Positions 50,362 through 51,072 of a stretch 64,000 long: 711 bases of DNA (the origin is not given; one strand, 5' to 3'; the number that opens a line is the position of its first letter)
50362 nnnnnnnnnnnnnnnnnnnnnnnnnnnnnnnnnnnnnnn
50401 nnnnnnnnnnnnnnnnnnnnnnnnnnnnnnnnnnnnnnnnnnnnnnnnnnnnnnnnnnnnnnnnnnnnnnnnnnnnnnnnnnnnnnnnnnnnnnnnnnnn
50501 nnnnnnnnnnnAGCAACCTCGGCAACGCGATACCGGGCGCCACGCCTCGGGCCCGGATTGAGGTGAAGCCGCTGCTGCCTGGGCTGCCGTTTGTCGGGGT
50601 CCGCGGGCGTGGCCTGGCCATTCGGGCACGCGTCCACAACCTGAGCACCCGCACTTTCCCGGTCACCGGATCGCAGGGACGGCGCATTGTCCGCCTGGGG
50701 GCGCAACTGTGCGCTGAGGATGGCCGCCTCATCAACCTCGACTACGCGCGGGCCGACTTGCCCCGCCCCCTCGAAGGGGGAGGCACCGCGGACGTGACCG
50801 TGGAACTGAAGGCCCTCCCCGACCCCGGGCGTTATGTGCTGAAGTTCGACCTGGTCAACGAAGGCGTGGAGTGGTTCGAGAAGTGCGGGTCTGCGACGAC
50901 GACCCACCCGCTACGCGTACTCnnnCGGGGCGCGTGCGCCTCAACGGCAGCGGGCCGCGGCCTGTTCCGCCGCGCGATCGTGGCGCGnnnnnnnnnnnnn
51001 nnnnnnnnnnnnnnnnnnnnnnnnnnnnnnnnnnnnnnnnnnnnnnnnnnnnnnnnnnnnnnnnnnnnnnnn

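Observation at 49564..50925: Radical-SAM enzyme with permuted SPASM-like domain, CX3CX3C motif and extra C-terminal beta domain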

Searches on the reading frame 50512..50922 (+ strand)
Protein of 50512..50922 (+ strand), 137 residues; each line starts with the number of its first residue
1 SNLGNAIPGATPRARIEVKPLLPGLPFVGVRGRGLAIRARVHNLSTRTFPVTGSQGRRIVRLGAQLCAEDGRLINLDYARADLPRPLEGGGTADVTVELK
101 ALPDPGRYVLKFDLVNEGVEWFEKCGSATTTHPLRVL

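Call 10: search_protein_families(library=pfam, proteins=[window:50512-50922:+], max_evalue=1)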
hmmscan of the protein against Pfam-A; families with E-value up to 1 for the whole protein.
window:50512-50922:+ (137 aa): 1 family
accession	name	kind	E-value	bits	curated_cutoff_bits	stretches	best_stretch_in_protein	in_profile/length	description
PF16158.11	N_BRCA1_IG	-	0.071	14.1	28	1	70-120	46-97/108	Ig-like domain from next to BRCA1 gene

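Call 29: find_homologous_proteins(query=window:50521-50922:+, max_evalue=0.001)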
Query window:50521-50922:+ (134 aa): 94 proteins with E <= 0.001 among 130 candidates.
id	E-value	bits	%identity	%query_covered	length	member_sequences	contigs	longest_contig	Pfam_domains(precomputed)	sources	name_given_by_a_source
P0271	2.0e-62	227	75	100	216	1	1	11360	-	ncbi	ncbi:MAG: hypothetical protein ABL982_04065, partial [Vicinamibacterales bacterium]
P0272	4.1e-62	226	76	100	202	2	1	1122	-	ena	-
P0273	1.0e-58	215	72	100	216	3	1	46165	-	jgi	jgi:hypothetical protein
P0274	1.3e-52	195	70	99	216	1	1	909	-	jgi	jgi:hypothetical protein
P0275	1.8e-51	192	66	100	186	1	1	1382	-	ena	-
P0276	6.9e-51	190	66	100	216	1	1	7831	-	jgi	jgi:hypothetical protein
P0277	4.4e-50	187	67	99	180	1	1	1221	-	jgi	jgi:hypothetical protein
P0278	6.1e-49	184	66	99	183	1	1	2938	-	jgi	-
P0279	1.5e-48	182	64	100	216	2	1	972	-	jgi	jgi:hypothetical protein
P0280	4.5e-48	181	66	100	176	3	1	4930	-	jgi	-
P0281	1.3e-47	179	66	99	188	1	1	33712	-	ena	-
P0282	2.4e-47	178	63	99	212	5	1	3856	-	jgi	-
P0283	5.1e-47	177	71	85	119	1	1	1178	-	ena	-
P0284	5.4e-47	177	63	99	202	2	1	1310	-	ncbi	-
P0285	9.6e-47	176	62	99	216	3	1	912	-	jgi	jgi:hypothetical protein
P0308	5.8e-42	161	62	96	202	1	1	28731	PF16158.12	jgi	jgi:hypothetical protein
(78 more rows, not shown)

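Call 68: search_solved_structures(query=A2, max_evalue=10, show_alignments=2)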
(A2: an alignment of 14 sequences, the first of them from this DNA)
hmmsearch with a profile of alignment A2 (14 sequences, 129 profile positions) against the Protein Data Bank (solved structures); distinct sequences matched with E-value up to 10: 7.
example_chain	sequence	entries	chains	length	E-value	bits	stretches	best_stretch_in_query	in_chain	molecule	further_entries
6xu6_CB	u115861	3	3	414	0.56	13.5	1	24-70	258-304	60S ribosomal protein L3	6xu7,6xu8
4v6w_CB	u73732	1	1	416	0.56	13.5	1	24-70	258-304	60S ribosomal protein L3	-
8xgl_A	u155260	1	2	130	0.64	13.3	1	77-103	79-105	Necrosis-inducing secreted protein 1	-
3kre_A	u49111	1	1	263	0.7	13.2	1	51-110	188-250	Phosphoribosylaminoimidazole-succinocarboxamide synthase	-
2zf3_A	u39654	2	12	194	0.73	13.1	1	35-78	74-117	Hypothetical protein VioE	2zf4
3bmz_A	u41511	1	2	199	0.76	13.1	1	35-78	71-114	Putative uncharacterized protein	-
2wkc_A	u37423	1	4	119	0.87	12.9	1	55-100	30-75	ORF34P2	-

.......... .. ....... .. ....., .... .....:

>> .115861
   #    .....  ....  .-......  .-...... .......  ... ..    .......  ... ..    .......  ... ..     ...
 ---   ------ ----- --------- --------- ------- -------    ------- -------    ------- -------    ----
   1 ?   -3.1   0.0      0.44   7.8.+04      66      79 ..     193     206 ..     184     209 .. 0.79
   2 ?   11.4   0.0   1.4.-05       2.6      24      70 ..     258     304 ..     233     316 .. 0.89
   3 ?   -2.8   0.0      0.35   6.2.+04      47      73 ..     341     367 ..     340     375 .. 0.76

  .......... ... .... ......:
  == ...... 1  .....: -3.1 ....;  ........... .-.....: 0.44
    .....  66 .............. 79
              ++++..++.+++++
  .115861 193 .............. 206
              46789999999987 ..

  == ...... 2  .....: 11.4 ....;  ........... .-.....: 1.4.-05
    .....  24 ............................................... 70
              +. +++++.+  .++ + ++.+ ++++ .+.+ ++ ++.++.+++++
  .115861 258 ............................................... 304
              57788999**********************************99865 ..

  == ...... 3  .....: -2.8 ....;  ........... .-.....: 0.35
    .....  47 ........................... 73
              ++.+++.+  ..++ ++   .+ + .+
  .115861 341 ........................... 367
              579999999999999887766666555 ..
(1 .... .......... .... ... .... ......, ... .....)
